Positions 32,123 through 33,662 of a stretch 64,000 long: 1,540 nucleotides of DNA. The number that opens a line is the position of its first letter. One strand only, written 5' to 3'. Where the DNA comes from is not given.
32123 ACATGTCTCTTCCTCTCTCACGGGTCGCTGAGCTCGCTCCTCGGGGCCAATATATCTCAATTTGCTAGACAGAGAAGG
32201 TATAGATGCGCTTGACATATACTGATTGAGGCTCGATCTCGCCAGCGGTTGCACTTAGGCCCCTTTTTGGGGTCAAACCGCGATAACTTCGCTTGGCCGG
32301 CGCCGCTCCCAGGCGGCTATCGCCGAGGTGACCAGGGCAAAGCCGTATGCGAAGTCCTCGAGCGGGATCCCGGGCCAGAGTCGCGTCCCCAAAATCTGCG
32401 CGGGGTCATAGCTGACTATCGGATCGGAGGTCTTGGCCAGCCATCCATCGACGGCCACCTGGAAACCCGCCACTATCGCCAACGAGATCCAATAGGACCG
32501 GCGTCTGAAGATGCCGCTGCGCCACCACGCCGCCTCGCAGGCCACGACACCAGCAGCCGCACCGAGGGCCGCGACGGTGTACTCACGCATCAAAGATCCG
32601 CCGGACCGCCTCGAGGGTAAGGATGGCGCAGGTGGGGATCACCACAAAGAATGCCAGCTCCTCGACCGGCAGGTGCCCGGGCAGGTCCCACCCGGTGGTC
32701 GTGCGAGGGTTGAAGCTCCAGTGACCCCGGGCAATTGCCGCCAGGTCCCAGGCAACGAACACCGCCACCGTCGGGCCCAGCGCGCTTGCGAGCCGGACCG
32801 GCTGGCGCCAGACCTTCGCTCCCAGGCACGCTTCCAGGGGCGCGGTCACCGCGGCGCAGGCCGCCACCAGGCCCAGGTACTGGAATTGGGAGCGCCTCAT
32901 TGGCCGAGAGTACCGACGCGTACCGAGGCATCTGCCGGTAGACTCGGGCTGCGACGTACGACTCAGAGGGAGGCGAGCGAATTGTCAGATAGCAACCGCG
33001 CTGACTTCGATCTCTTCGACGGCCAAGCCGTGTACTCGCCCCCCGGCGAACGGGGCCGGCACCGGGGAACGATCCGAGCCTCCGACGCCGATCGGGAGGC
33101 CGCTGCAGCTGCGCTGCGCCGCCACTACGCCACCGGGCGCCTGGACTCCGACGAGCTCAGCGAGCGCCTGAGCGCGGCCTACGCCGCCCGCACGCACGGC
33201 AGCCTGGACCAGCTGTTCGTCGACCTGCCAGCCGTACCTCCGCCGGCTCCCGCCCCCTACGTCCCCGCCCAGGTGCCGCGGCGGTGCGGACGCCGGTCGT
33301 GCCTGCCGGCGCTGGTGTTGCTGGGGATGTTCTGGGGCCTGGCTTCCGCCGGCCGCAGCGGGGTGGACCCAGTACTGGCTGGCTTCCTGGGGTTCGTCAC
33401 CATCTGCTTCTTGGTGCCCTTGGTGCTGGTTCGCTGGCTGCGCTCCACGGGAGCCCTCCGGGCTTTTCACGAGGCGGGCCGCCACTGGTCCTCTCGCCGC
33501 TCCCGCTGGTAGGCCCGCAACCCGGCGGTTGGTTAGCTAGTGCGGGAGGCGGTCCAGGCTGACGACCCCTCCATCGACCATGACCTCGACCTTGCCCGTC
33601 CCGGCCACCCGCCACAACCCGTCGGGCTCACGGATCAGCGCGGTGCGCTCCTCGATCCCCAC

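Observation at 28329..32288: Perfect 57-bp direct repeat flanks an ABC-importer cassette that splits crtYd from crtZ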

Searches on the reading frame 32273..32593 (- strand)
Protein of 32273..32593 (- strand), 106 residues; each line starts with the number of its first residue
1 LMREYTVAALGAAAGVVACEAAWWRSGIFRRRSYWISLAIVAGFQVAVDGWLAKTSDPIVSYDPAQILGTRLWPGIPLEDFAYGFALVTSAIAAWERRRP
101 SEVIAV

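Call 7: search_protein_families(library=pfam, proteins=[window:32273-32593:-])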
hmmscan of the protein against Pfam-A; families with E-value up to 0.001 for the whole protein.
window:32273-32593:- (106 aa): 1 family
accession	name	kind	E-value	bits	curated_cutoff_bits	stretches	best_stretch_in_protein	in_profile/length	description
PF18916.5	Lycopene_cyc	-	2e-10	41.5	27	1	5-94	4-88/92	Lycopene cyclase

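Call 11: find_encoding_contigs(protein=window:32273-32593:-, flank=10000, max_places=10)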
Protein window:32273-32593:- (106 aa): no gene with exactly this product is on record in the collection.

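Call 16: find_encoding_contigs(protein=window:32273-32590:-, flank=10000, max_places=10)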
Protein window:32273-32590:- (105 aa): 1 contig read that carries it; 1 place shown.
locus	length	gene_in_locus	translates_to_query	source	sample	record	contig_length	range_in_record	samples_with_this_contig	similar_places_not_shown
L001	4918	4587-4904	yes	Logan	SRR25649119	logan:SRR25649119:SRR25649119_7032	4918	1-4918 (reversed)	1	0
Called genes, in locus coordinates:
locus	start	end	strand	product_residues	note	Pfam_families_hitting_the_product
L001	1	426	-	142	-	?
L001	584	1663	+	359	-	PF00149:Metallophos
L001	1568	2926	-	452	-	PF09594:GT87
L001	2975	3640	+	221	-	PF03575:Peptidase_S51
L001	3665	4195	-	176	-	PF08044:DUF1707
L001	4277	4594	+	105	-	-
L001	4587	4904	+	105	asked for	PF18916:Lycopene_cyc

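Call 55: search_protein_families(library=ncbifam, proteins=[window:32273-32590:-], max_evalue=0.00001)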
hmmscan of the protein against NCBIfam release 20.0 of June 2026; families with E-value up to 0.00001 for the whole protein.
window:32273-32590:- (105 aa): 1 family
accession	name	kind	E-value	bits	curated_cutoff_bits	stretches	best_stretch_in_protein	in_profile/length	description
TIGR03462.1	CarR_dom_SF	subfamily_domain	5.7e-17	62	39.4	1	3-94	2-88/89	lycopene cyclase domain-containing protein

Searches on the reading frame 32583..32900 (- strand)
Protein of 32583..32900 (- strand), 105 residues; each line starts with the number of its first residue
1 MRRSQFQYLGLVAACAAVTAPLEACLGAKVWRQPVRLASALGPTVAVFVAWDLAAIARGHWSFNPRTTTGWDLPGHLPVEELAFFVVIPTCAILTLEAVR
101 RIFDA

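Call 7: search_protein_families(library=pfam, proteins=[window:32583-32900:-])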
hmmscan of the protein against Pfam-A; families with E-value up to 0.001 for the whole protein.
window:32583-32900:- (105 aa): 1 family
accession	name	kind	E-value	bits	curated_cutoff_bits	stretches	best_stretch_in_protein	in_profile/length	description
PF18916.5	Lycopene_cyc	-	0.00018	22.5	27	1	40-97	35-90/92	Lycopene cyclase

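Call 55: search_protein_families(library=ncbifam, proteins=[window:32583-32900:-], max_evalue=0.00001)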
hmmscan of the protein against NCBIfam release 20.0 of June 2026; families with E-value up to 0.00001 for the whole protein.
window:32583-32900:- (105 aa): 1 family
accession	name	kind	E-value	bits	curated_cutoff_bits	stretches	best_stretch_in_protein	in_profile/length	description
TIGR03462.1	CarR_dom_SF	subfamily_domain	6.7e-20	71.4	39.4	1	6-95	1-88/89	lycopene cyclase domain-containing protein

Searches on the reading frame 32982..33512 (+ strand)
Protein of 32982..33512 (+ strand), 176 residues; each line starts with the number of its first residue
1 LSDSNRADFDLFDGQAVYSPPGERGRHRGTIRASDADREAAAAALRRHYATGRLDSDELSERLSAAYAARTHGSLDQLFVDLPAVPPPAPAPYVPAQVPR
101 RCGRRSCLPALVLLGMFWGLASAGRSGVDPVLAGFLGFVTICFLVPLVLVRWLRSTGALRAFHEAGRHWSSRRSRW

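Call 7: search_protein_families(library=pfam, proteins=[window:32982-33512:+])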
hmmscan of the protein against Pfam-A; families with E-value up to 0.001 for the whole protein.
window:32982-33512:+ (176 aa): 1 family
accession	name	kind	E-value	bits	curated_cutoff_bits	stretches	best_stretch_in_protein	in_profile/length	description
PF08044.16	DUF1707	-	4e-21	75.2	27.6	1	31-83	1-53/53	DUF1707 SHOCT-like domain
